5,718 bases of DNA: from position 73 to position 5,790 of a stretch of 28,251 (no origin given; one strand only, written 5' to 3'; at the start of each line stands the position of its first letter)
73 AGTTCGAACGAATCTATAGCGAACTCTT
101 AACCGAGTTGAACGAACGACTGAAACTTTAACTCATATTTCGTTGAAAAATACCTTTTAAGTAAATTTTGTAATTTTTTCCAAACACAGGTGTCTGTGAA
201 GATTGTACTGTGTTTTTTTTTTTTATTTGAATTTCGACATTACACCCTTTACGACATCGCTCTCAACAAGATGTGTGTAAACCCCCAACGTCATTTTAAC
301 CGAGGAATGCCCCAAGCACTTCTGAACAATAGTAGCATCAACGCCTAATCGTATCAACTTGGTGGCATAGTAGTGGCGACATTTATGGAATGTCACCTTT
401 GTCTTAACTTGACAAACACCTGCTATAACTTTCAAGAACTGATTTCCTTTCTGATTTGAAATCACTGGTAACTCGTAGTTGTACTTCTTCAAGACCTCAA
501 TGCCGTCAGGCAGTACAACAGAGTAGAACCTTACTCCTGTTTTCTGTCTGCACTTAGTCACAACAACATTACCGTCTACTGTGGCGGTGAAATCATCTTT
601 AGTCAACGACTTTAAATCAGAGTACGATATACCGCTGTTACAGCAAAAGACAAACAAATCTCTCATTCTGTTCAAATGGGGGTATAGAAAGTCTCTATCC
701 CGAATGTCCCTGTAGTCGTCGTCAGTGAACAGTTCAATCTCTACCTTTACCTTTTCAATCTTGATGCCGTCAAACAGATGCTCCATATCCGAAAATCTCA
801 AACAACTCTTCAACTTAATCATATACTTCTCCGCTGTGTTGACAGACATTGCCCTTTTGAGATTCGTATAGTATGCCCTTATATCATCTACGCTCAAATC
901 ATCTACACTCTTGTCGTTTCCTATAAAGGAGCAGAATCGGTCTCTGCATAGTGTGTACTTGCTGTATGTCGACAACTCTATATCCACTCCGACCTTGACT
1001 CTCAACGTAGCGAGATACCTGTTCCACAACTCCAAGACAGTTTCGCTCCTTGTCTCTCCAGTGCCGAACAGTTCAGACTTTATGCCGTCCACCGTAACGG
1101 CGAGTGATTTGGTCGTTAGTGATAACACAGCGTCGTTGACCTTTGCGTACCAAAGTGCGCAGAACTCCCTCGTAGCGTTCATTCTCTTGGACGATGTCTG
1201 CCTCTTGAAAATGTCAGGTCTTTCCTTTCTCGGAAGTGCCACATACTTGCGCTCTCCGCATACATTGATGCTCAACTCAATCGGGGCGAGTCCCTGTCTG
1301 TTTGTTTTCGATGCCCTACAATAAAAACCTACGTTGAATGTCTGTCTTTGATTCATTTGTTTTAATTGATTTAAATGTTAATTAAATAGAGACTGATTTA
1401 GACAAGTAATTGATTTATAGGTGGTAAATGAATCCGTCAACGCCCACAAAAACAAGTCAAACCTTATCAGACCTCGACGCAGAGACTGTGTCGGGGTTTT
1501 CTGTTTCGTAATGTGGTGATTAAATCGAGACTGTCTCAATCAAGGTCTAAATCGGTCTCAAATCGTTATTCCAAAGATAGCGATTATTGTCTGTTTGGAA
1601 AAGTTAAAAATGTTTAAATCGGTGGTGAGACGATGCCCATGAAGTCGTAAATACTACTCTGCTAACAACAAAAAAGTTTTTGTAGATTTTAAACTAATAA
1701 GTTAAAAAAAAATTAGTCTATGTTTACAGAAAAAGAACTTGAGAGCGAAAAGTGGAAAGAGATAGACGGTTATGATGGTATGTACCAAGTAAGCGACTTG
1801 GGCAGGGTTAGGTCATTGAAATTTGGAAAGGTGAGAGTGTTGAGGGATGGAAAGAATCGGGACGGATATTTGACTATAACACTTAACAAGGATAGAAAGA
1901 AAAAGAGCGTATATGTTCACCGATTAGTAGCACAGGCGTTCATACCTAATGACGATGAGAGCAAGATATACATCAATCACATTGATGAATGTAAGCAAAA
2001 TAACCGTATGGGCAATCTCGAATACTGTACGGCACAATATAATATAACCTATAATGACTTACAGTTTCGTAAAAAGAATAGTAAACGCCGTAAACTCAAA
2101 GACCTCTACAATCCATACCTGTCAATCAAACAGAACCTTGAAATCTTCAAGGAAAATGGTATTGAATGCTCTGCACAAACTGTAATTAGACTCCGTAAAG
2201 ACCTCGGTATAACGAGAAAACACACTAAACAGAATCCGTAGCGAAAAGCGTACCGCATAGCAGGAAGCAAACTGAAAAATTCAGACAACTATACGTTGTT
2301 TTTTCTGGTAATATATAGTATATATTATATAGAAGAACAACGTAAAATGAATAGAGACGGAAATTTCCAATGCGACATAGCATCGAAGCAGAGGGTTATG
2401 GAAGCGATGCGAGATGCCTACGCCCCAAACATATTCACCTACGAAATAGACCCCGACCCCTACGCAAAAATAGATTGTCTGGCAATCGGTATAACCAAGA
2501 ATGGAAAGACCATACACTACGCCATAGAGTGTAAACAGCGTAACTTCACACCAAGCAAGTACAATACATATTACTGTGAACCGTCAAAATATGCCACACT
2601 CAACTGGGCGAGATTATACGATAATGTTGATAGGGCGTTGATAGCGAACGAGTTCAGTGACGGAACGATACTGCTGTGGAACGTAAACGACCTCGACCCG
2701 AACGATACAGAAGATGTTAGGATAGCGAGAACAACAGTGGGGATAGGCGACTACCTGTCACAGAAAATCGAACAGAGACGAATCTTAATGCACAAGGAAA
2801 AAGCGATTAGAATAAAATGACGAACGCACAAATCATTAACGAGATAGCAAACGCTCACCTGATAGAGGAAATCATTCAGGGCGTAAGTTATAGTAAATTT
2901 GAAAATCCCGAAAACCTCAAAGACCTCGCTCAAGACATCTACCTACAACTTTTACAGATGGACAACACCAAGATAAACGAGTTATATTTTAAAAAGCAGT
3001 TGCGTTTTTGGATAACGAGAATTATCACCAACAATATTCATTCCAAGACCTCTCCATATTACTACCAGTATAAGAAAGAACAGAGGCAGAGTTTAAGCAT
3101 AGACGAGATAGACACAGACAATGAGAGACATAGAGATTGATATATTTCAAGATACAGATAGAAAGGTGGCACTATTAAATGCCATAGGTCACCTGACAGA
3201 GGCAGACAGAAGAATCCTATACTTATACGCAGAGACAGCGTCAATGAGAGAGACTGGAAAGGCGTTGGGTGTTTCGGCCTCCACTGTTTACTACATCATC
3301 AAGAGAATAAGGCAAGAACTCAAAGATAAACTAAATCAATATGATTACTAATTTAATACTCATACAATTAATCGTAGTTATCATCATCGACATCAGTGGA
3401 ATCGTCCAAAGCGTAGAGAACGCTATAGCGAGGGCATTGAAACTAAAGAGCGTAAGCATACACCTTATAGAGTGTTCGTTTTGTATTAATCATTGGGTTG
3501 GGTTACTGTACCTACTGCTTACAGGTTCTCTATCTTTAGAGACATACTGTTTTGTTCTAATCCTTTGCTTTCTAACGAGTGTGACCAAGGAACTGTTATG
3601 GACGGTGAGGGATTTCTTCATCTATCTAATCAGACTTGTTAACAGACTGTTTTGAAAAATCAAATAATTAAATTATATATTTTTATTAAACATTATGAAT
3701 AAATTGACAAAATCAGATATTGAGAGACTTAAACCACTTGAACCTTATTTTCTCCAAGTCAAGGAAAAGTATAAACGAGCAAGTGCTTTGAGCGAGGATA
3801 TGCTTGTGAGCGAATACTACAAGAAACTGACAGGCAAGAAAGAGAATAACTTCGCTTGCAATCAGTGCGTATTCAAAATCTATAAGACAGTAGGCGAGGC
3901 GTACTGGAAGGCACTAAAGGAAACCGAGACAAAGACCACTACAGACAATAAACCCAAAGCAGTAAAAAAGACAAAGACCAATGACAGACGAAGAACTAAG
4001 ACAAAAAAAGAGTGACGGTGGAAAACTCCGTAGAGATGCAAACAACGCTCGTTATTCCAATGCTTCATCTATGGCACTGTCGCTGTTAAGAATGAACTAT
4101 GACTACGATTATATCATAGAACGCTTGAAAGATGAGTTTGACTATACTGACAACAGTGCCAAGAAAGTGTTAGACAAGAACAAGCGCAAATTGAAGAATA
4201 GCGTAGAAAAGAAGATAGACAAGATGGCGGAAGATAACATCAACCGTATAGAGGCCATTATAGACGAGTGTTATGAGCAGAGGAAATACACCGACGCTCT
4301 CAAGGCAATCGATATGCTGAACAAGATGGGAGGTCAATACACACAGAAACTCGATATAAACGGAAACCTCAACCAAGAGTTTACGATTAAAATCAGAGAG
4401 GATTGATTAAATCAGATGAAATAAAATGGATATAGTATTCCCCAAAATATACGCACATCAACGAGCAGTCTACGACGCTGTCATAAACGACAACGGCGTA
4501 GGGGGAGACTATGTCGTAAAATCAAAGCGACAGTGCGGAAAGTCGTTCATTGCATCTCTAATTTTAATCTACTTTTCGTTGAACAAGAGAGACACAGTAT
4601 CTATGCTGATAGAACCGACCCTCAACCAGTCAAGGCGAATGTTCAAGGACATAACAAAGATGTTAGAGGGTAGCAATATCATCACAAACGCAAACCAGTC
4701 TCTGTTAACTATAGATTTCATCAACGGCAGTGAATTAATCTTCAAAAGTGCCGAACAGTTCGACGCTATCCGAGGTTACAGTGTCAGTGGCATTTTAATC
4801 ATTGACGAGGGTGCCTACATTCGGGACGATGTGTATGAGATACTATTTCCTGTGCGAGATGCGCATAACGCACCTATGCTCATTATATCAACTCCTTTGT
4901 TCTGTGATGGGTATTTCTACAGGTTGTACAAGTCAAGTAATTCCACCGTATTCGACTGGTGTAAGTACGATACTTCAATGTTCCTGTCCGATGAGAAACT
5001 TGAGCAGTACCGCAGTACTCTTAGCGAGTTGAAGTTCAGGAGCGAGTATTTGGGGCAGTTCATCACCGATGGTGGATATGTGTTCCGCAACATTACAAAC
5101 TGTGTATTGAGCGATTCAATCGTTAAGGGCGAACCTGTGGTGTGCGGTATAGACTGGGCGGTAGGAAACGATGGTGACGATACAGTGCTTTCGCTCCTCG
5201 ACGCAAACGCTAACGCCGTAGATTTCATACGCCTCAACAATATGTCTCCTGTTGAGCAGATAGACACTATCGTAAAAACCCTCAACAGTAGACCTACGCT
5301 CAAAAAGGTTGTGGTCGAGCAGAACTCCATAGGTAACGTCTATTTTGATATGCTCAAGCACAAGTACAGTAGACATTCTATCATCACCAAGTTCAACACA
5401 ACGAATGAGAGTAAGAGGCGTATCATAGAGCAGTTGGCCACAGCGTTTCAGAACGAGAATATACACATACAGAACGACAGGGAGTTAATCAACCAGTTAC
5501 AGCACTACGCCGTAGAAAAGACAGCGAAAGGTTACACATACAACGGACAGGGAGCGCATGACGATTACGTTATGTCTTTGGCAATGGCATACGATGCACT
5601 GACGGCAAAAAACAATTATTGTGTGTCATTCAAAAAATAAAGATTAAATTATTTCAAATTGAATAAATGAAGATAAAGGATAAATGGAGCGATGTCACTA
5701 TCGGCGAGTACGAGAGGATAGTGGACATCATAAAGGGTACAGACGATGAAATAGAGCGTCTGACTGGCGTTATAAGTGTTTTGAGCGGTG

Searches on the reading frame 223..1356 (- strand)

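Call 59: search_protein_families(library=pfam, proteins=[window:223-1356:-], max_evalue=0.01)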
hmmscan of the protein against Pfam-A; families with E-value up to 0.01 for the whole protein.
window:223-1356:- (377 aa): 4 families
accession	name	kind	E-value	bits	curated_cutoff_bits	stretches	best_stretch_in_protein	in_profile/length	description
PF00589.27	Phage_integrase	-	2.8e-13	50.4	27.1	1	301-363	107-168/172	Phage integrase family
PF13102.12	Phage_int_SAM_5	-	8.9e-06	26.4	22.3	1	108-187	3-80/98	Phage integrase SAM-like domain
PF17293.8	Arm-DNA-bind_5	-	0.0013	19.6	22.6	1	11-80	1-75/87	Arm DNA-binding domain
PF13495.12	Phage_int_SAM_4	-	0.0083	17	27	0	129-179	17-68/85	Phage integrase, N-terminal SAM-like domain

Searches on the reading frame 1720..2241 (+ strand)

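Call 59: search_protein_families(library=pfam, proteins=[window:1720-2241:+], max_evalue=0.01)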
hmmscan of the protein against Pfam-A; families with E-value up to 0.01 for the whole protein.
window:1720-2241:+ (173 aa): 2 families
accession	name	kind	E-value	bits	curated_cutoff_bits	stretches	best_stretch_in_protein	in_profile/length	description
PF07463.16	NUMOD4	-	2.3e-14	53.8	23.4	1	10-56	1-49/49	NUMOD4 motif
PF13392.12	HNH_3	-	1.7e-07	31.2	24.8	1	64-108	1-44/46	HNH endonuclease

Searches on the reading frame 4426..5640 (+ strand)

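Call 9: search_protein_families(library=phrogs, proteins=[window:4426-5640:+])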
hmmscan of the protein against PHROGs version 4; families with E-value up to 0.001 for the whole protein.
window:4426-5640:+ (404 aa): 8 families
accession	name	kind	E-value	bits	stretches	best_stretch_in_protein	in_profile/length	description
phrog_2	-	head and packaging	2.7e-35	123.3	1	4-396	263-596/807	terminase large subunit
phrog_38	-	head and packaging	1.2e-18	68.2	1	8-397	290-708/760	terminase large subunit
phrog_7579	-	head and packaging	7.1e-16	59.1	1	32-222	23-223/239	terminase large subunit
phrog_24361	-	head and packaging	1.4e-07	32.4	1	304-396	56-142/162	terminase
phrog_979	-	head and packaging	2.6e-07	30.7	1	293-396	502-603/642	terminase large subunit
phrog_9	-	head and packaging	5.5e-07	29.8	1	35-249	232-493/812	terminase large subunit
phrog_5989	-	head and packaging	6.3e-07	29.8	1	30-134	160-265/347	terminase large subunit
phrog_27743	-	unknown function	0.0006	20.5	1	316-388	128-207/233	-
